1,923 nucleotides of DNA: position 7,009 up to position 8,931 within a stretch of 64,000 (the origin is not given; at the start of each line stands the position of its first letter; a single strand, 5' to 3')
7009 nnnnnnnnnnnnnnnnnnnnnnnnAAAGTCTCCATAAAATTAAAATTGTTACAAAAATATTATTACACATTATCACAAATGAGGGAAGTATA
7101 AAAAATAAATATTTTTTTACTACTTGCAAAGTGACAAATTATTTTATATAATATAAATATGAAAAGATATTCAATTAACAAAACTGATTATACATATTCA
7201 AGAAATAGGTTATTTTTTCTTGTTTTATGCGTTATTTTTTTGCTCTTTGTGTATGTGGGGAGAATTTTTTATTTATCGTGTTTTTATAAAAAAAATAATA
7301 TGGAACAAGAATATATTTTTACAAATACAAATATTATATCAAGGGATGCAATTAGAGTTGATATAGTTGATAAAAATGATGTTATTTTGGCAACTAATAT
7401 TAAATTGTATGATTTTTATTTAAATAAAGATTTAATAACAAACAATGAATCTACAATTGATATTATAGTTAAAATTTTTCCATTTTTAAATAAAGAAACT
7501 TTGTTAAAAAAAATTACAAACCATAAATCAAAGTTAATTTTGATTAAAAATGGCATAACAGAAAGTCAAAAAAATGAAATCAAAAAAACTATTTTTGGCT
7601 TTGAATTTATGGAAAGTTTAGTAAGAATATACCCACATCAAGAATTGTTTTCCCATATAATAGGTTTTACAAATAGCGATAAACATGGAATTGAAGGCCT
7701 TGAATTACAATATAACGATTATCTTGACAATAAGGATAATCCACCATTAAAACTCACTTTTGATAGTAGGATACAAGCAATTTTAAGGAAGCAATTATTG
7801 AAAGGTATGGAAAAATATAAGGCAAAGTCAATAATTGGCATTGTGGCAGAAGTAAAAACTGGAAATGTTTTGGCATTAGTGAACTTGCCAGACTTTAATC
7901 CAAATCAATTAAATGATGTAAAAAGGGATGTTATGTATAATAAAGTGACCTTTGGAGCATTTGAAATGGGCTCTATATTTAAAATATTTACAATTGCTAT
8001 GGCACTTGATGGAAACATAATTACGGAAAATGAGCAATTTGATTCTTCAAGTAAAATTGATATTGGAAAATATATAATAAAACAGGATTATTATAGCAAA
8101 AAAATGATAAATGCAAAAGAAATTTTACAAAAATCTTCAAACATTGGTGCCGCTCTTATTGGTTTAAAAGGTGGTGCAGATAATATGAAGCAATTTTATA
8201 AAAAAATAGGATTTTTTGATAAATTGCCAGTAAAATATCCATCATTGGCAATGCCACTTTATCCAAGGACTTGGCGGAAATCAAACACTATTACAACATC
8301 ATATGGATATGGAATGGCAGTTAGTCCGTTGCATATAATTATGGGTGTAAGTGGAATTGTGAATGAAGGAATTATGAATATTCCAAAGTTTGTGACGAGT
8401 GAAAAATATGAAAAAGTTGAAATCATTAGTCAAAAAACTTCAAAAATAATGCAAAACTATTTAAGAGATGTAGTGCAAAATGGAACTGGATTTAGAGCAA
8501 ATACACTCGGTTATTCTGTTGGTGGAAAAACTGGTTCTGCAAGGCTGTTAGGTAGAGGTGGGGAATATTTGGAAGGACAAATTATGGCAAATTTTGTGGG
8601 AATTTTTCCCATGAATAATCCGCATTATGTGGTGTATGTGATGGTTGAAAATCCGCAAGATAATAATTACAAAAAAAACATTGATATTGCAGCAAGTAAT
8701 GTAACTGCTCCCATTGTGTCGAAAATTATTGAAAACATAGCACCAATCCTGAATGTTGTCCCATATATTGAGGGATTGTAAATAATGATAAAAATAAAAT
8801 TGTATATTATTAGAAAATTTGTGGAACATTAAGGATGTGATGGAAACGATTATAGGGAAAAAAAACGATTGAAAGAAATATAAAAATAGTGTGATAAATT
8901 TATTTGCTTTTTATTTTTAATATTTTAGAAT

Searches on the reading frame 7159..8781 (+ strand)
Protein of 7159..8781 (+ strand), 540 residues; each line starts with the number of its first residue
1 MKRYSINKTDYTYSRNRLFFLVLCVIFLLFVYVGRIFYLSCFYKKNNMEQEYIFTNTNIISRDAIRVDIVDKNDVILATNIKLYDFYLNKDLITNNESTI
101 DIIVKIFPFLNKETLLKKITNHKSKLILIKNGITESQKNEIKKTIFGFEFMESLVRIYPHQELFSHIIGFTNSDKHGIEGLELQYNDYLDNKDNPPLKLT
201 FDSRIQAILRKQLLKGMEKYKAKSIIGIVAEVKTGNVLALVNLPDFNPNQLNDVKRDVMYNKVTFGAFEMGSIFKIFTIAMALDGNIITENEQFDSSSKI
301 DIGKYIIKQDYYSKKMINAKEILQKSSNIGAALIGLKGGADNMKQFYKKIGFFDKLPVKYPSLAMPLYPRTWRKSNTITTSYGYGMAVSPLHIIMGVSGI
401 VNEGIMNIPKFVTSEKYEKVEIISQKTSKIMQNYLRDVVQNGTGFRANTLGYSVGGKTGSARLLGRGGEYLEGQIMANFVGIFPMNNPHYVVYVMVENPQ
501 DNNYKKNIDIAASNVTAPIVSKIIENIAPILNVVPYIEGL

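Call 11: search_protein_families(library=pfam, proteins=[window:7159-8781:+])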
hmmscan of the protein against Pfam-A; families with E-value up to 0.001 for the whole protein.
window:7159-8781:+ (540 aa): 3 families
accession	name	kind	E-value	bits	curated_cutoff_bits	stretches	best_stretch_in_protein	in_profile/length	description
PF00905.27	Transpeptidase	-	8.7e-58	196.3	22.1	1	228-523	4-297/299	Penicillin binding protein transpeptidase domain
PF03717.20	PBP_dimer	-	1e-13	52.6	24.4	1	63-191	3-160/180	Penicillin-binding Protein dimerisation domain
PF21922.1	PBP_dimer_2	-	8e-05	23.3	27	1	155-194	24-62/83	Penicillin binding protein A dimerisation domain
